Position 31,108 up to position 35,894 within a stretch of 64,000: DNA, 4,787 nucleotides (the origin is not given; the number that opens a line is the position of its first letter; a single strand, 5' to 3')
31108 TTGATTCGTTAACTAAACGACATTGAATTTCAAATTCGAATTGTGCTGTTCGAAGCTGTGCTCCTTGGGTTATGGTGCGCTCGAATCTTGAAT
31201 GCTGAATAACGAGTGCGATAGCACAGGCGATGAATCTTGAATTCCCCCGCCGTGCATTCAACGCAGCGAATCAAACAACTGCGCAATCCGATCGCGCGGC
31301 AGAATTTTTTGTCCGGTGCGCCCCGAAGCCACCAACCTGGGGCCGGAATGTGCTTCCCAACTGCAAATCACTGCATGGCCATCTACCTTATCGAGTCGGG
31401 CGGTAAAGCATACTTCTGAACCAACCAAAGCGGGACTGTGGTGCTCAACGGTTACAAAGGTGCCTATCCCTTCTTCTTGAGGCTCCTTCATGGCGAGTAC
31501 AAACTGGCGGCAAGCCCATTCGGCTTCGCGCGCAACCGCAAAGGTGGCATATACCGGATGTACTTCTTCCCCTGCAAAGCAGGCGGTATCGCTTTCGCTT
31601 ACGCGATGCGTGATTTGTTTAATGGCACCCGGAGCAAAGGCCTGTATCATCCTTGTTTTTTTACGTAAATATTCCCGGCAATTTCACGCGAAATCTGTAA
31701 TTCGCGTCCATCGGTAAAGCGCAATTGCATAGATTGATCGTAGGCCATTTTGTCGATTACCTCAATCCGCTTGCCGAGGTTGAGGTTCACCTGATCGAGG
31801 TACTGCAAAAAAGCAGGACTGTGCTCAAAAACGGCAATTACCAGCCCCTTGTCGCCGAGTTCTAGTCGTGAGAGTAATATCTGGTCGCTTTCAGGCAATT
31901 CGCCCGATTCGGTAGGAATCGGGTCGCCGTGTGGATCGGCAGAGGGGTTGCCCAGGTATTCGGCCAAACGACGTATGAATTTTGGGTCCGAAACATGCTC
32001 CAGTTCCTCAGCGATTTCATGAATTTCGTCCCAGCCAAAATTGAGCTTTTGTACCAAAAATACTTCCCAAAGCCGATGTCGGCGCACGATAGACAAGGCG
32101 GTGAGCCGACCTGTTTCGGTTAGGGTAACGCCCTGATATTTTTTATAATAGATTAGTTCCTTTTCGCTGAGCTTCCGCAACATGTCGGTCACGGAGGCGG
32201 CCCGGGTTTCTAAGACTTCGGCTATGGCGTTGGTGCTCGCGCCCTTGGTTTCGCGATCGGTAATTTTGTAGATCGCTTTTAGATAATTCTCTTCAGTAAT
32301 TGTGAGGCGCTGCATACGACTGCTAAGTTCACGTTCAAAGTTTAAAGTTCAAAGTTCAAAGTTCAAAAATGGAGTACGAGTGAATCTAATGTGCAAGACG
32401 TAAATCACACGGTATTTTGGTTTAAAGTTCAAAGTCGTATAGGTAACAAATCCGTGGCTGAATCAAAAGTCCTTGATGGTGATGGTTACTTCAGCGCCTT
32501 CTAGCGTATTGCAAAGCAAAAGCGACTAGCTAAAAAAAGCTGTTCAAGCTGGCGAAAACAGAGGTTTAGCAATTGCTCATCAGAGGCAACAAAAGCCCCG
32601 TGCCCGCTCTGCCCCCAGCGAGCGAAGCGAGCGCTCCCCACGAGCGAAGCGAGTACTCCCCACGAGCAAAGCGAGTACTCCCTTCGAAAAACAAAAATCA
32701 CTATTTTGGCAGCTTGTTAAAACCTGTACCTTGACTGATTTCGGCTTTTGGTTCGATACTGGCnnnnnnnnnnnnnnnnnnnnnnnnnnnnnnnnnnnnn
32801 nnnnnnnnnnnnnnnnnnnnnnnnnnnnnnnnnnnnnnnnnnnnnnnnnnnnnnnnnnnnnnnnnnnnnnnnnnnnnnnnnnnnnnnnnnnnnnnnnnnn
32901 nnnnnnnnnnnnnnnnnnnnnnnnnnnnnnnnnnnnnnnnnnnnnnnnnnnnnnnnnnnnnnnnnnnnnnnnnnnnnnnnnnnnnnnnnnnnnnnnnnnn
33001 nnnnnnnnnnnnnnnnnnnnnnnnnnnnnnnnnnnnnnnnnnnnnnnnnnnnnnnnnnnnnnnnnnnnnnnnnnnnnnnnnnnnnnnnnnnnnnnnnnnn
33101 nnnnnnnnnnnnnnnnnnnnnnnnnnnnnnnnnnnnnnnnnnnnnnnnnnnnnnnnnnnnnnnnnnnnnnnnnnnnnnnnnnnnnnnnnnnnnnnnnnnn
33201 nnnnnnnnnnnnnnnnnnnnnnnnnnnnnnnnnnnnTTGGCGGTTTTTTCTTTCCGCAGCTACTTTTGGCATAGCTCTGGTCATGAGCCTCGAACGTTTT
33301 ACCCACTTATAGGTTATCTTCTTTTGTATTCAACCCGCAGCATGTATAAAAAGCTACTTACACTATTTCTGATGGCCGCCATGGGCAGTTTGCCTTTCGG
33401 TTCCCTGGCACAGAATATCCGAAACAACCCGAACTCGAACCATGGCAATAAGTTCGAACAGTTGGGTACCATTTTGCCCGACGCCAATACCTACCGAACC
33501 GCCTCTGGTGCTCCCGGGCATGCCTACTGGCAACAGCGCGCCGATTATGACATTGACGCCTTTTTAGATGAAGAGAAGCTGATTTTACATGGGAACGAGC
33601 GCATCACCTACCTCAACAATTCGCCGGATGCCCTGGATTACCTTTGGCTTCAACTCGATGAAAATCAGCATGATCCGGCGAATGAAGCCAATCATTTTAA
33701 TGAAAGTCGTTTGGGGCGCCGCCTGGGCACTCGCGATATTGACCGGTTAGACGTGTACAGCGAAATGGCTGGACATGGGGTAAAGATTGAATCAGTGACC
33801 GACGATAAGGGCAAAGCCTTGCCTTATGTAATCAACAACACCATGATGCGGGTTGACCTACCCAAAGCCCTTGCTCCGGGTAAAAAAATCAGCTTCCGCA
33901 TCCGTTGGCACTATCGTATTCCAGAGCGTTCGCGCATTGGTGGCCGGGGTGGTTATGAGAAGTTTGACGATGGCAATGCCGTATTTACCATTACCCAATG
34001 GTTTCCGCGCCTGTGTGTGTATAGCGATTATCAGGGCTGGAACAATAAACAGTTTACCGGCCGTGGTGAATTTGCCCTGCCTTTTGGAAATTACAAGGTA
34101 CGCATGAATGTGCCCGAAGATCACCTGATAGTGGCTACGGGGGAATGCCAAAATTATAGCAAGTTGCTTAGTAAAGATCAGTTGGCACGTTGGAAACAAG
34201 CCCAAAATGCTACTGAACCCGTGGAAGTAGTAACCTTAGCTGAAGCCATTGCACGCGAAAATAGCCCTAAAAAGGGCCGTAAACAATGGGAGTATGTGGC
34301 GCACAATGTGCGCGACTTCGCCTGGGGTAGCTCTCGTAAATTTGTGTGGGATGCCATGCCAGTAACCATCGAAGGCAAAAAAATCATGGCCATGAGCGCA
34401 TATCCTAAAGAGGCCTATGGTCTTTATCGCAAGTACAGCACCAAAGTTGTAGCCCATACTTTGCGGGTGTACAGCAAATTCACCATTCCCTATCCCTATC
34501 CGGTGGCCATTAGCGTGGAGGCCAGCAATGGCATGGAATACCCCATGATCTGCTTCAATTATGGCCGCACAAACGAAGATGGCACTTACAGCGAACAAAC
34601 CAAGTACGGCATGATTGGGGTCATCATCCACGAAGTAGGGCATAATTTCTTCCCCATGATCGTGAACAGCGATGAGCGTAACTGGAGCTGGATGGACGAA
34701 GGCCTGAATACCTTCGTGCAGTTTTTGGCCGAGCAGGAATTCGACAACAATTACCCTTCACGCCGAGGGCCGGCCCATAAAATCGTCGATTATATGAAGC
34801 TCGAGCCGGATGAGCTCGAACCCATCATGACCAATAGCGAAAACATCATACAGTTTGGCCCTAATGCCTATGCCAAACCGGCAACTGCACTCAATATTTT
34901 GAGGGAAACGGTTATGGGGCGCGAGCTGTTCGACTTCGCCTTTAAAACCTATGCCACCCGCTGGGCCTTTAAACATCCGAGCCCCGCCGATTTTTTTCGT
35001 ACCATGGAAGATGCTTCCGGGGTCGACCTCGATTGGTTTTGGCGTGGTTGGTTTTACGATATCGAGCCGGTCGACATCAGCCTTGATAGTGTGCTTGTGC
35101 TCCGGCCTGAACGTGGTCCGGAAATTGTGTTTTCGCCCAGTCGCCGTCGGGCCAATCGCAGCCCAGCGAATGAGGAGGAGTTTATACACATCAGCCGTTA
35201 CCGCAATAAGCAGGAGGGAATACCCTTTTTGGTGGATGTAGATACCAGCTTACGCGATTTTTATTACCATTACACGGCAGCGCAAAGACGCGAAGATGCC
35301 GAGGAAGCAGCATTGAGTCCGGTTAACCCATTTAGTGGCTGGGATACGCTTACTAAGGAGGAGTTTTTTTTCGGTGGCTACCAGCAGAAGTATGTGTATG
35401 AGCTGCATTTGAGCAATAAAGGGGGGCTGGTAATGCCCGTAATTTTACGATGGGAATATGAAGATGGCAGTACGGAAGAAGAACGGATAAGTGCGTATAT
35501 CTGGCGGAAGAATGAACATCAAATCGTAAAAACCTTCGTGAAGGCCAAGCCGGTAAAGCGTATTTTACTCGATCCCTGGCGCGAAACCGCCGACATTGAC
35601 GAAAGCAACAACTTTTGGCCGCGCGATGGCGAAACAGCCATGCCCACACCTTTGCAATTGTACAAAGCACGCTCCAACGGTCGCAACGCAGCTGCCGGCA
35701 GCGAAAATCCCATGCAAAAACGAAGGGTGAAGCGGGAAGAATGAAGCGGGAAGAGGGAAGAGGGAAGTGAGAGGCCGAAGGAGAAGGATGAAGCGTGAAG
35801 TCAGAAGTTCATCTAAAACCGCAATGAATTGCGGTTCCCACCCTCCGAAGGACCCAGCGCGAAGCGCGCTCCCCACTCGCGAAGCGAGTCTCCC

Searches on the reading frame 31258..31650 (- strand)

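Call 67: search_protein_families(library=pfam, proteins=[window:31258-31650:-], max_evalue=0.001)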
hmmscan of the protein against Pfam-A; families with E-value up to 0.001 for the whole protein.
window:31258-31650:- (130 aa): 1 family
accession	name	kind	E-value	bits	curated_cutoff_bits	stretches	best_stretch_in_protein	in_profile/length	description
PF22636.2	FlK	-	1.9e-26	92.6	27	1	17-119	1-102/103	Fluoroacetyl-CoA-specific thioesterase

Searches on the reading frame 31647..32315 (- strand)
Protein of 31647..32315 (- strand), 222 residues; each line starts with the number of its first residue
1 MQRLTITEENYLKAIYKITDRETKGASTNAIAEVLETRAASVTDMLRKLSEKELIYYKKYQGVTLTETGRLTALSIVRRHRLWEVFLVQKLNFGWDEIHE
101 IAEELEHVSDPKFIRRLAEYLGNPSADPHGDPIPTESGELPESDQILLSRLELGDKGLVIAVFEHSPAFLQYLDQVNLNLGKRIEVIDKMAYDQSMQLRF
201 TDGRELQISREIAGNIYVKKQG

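Call 67: search_protein_families(library=pfam, proteins=[window:31647-32315:-], max_evalue=0.001)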
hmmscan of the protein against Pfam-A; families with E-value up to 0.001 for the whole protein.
window:31647-32315:- (222 aa): 4 families
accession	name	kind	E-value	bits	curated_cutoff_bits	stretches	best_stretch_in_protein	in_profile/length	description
PF02742.21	Fe_dep_repr_C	-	6e-30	103.5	27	1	66-135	1-70/70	Iron dependent repressor, metal binding and dimerisation domain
PF01325.25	Fe_dep_repress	-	3.4e-16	59.6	26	1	4-63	2-60/60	Iron dependent repressor, N-terminal DNA binding domain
PF04023.20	FeoA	-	8.9e-12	45.4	23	1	147-219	2-73/74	FeoA domain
PF01047.28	MarR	-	0.00044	20.5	24.6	0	22-56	14-48/59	MarR family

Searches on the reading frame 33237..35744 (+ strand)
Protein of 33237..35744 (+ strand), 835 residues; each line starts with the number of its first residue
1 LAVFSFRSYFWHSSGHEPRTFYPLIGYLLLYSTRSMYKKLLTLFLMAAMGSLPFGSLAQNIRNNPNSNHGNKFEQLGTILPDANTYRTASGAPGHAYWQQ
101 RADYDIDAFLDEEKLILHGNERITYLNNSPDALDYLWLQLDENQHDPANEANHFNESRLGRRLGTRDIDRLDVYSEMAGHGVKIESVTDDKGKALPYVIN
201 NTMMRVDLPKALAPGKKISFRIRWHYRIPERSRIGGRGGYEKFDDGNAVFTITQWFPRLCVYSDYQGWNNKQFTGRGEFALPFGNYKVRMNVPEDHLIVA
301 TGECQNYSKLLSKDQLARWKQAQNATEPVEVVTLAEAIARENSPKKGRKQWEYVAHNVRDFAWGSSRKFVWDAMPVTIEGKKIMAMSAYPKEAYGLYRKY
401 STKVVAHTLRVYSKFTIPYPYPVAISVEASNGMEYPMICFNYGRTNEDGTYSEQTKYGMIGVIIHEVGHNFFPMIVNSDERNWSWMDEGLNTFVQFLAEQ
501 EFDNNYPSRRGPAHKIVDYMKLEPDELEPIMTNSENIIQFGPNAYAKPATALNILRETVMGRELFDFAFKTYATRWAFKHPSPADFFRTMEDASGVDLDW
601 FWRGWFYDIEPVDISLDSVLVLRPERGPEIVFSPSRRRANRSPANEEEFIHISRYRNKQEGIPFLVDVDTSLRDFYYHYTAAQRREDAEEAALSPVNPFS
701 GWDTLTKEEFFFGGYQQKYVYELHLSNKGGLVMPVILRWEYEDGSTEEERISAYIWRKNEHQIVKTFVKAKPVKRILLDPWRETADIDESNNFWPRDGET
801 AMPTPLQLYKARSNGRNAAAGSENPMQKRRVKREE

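Call 67: search_protein_families(library=pfam, proteins=[window:33237-35744:+], max_evalue=0.001)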
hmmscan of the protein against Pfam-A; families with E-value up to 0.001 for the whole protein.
window:33237-35744:+ (835 aa): 1 family
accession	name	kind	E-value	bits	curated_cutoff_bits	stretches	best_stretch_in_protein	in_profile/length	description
PF01433.26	Peptidase_M1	-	1e-13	51.9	27.7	1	405-605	6-218/218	Peptidase family M1 domain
